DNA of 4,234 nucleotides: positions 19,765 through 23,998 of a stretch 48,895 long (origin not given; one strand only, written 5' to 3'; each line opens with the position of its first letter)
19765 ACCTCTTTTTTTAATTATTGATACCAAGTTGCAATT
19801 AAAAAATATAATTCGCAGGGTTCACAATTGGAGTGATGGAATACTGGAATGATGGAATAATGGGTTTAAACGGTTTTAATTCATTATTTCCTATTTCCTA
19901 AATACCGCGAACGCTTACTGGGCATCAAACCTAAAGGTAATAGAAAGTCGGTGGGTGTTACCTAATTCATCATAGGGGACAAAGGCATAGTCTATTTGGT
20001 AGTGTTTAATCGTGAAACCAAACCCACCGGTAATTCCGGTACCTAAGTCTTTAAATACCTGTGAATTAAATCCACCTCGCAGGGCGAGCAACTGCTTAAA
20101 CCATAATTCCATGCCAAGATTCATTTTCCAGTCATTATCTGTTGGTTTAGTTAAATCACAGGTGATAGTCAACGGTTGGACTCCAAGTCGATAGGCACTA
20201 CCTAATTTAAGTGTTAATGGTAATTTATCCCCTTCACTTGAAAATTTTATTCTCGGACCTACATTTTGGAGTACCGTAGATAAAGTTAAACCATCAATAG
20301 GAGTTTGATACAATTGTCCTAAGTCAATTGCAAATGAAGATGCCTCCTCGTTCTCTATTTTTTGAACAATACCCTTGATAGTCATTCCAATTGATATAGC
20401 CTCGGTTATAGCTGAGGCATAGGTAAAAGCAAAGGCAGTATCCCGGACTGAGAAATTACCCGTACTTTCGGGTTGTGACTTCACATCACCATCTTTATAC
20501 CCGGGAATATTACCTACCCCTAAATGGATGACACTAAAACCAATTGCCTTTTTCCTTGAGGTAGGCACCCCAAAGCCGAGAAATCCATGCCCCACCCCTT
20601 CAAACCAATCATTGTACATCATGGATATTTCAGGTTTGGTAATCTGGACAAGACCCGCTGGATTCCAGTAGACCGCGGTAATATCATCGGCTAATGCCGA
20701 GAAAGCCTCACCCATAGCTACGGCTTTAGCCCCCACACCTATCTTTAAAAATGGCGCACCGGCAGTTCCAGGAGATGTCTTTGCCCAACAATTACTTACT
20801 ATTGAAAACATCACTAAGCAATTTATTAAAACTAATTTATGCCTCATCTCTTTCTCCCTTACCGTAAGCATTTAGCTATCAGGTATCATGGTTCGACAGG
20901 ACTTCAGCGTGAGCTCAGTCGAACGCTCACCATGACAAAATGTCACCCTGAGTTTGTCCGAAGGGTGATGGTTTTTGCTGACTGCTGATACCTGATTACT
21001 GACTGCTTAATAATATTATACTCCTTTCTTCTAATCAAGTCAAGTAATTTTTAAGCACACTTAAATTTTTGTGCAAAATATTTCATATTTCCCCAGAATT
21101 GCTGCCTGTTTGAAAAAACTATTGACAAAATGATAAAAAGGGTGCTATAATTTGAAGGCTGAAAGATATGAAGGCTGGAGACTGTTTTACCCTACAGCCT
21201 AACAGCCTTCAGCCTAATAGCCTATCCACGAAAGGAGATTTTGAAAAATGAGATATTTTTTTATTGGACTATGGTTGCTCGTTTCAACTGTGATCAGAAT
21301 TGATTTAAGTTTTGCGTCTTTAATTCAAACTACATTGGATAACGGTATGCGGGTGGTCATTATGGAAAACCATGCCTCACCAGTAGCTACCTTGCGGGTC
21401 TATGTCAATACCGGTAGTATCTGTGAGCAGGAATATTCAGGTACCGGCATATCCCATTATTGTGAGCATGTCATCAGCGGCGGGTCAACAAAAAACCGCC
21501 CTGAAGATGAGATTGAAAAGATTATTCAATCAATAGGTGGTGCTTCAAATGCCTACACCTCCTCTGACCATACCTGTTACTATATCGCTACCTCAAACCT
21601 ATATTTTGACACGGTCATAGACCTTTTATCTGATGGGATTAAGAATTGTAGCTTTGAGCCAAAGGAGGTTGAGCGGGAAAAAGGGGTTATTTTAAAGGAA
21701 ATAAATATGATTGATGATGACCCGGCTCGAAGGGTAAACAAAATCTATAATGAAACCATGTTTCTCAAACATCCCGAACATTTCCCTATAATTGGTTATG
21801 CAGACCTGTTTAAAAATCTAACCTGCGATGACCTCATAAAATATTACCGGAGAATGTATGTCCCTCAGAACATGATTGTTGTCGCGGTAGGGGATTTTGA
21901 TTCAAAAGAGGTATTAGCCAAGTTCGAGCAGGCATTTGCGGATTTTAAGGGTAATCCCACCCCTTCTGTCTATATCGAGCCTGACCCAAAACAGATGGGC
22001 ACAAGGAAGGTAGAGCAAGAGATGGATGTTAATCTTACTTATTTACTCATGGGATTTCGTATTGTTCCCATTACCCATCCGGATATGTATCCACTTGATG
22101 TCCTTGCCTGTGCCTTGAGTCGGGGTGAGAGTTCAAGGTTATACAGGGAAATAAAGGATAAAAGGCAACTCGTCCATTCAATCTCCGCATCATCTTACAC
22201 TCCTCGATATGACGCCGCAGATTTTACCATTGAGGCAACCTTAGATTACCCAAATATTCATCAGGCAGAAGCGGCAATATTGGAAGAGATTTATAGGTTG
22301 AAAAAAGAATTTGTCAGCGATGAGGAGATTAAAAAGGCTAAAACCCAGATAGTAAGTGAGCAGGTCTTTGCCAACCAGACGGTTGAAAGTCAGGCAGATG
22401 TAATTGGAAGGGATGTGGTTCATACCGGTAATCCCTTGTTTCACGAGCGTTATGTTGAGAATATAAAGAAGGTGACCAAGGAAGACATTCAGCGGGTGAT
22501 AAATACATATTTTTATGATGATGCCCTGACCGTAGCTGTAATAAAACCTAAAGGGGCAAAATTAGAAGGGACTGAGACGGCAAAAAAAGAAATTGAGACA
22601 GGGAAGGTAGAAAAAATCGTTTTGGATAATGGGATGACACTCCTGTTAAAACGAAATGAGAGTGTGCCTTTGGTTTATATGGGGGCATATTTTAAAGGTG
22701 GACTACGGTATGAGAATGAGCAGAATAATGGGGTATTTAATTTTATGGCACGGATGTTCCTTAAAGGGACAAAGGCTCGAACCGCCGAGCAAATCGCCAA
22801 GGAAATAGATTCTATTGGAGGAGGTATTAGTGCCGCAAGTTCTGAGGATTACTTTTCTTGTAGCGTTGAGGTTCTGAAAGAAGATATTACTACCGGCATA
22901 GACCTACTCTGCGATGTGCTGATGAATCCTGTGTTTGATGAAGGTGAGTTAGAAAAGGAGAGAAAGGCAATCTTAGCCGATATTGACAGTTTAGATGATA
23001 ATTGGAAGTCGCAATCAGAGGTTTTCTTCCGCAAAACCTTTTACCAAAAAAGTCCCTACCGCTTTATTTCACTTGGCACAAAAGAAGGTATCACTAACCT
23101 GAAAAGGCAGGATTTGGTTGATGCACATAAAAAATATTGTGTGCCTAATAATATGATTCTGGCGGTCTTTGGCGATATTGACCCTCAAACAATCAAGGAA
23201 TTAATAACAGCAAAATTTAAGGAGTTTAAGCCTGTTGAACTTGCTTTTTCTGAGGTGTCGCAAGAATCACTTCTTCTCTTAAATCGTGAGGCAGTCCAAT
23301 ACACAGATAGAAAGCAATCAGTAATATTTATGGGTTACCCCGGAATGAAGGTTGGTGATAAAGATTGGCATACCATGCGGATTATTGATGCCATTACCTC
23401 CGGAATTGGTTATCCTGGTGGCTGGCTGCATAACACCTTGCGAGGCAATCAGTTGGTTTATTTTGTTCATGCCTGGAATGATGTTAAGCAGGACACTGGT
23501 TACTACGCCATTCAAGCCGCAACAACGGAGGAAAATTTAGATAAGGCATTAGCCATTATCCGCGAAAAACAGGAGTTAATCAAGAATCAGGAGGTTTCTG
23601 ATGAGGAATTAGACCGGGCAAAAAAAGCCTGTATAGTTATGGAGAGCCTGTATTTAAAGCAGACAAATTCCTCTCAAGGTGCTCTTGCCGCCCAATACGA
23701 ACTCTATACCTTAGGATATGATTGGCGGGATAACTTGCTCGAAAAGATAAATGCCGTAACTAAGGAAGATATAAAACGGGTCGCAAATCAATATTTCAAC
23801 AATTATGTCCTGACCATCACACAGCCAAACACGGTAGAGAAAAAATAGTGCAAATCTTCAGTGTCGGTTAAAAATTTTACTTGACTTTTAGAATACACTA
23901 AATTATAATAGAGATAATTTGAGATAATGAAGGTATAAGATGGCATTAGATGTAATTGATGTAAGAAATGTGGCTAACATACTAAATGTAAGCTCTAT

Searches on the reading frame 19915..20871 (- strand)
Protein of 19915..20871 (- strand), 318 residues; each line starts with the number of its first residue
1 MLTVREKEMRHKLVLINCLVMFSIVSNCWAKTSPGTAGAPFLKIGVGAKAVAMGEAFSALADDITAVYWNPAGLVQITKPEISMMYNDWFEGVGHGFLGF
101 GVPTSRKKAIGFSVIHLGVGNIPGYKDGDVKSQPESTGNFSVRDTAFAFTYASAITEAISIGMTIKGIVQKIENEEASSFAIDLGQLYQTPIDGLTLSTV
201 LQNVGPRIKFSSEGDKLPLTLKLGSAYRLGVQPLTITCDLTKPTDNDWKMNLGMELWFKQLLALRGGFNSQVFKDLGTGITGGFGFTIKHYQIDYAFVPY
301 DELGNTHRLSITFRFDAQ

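Call 16: search_protein_families(library=pfam, proteins=[window:19915-20871:-], max_evalue=0.001)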
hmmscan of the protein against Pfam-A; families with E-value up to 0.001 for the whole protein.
window:19915-20871:- (318 aa): 2 families
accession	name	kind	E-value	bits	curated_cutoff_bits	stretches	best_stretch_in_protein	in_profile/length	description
PF19572.5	PorV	-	1.8e-07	31.4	27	1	36-229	10-219/243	Type IX secretion system protein PorV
PF03687.19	UPF0164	-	0.00017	21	21.4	1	42-167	44-162/325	Uncharacterised protein family (UPF0164)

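Call 34: search_protein_families(library=ncbifam, proteins=[window:19915-20871:-], max_evalue=1)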
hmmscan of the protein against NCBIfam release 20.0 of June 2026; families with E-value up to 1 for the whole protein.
window:19915-20871:- (318 aa): 6 families
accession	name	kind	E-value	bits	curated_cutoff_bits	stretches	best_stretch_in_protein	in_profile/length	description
NF033709.1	PorV_fam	subfamily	5e-61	207.1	90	1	36-315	1-326/326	PorV/PorQ family protein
NF033711.1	T9SS_PorQ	equivalog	3.3e-40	138.1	220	2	14-239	3-223/335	type IX secretion system protein PorQ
NF052325.1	PorVQ2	equivalog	1e-33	116.7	325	2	21-199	9-193/354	putative type IX sorting system protein PorV2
NF033710.1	T9SS_OM_PorV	equivalog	7.8e-26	91.1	250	2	22-237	9-242/367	type IX secretion system outer membrane channel protein PorV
NF050080.1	pilus_FilD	exception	0.041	12.2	970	1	43-78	24-59/549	putative pilus system OmpP1/FadL family transporter FilD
NF041571.1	alkn_up_AupA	equivalog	0.055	12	840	1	28-82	24-75/444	alkane uptake protein AupA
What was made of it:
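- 19915..20871 (-): PorV/PorQ-family outer-membrane protein gene, a candidate component of the export route. It is not in the same operon. It falls below the equivalog cut-offs for PorV and PorQ (call 34).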

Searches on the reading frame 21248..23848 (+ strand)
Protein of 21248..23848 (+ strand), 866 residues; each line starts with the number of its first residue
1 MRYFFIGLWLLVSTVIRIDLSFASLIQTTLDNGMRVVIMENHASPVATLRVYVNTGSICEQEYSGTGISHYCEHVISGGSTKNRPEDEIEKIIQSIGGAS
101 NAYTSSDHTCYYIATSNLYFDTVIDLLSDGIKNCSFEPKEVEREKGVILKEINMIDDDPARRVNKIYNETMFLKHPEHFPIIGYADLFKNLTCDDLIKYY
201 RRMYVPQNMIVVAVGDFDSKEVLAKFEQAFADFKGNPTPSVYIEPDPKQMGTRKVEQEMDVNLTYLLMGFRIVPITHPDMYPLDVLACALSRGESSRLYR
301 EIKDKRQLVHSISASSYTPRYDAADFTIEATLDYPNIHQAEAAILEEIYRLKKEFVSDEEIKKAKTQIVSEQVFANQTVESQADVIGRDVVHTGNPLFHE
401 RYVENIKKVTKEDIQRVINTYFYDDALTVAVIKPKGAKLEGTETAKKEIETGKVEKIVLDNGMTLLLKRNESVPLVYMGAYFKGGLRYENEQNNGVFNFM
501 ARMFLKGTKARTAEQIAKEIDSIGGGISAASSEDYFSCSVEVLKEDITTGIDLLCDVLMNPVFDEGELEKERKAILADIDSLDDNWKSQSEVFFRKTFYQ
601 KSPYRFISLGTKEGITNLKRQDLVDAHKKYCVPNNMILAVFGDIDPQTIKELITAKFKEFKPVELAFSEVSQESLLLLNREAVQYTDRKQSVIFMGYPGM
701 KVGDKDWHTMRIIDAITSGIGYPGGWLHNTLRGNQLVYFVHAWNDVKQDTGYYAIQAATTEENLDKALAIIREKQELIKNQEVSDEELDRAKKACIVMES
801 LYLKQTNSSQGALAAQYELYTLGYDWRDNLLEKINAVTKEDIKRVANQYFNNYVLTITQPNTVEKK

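Call 16: search_protein_families(library=pfam, proteins=[window:21248-23848:+], max_evalue=0.001)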
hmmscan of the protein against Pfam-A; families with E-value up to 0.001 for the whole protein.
window:21248-23848:+ (866 aa): 3 families
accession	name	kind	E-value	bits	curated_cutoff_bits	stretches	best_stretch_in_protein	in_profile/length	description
PF05193.26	Peptidase_M16_C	-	2.6e-70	236.4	23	2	190-367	1-180/181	Peptidase M16 inactive domain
PF00675.25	Peptidase_M16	-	1.7e-62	210.1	22.3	2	35-180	1-144/149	Insulinase (Peptidase family M16)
PF24975.1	UBA_Rad5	-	0.00092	19.7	27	0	401-422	15-36/40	Fungal Rad5 UBA-like domain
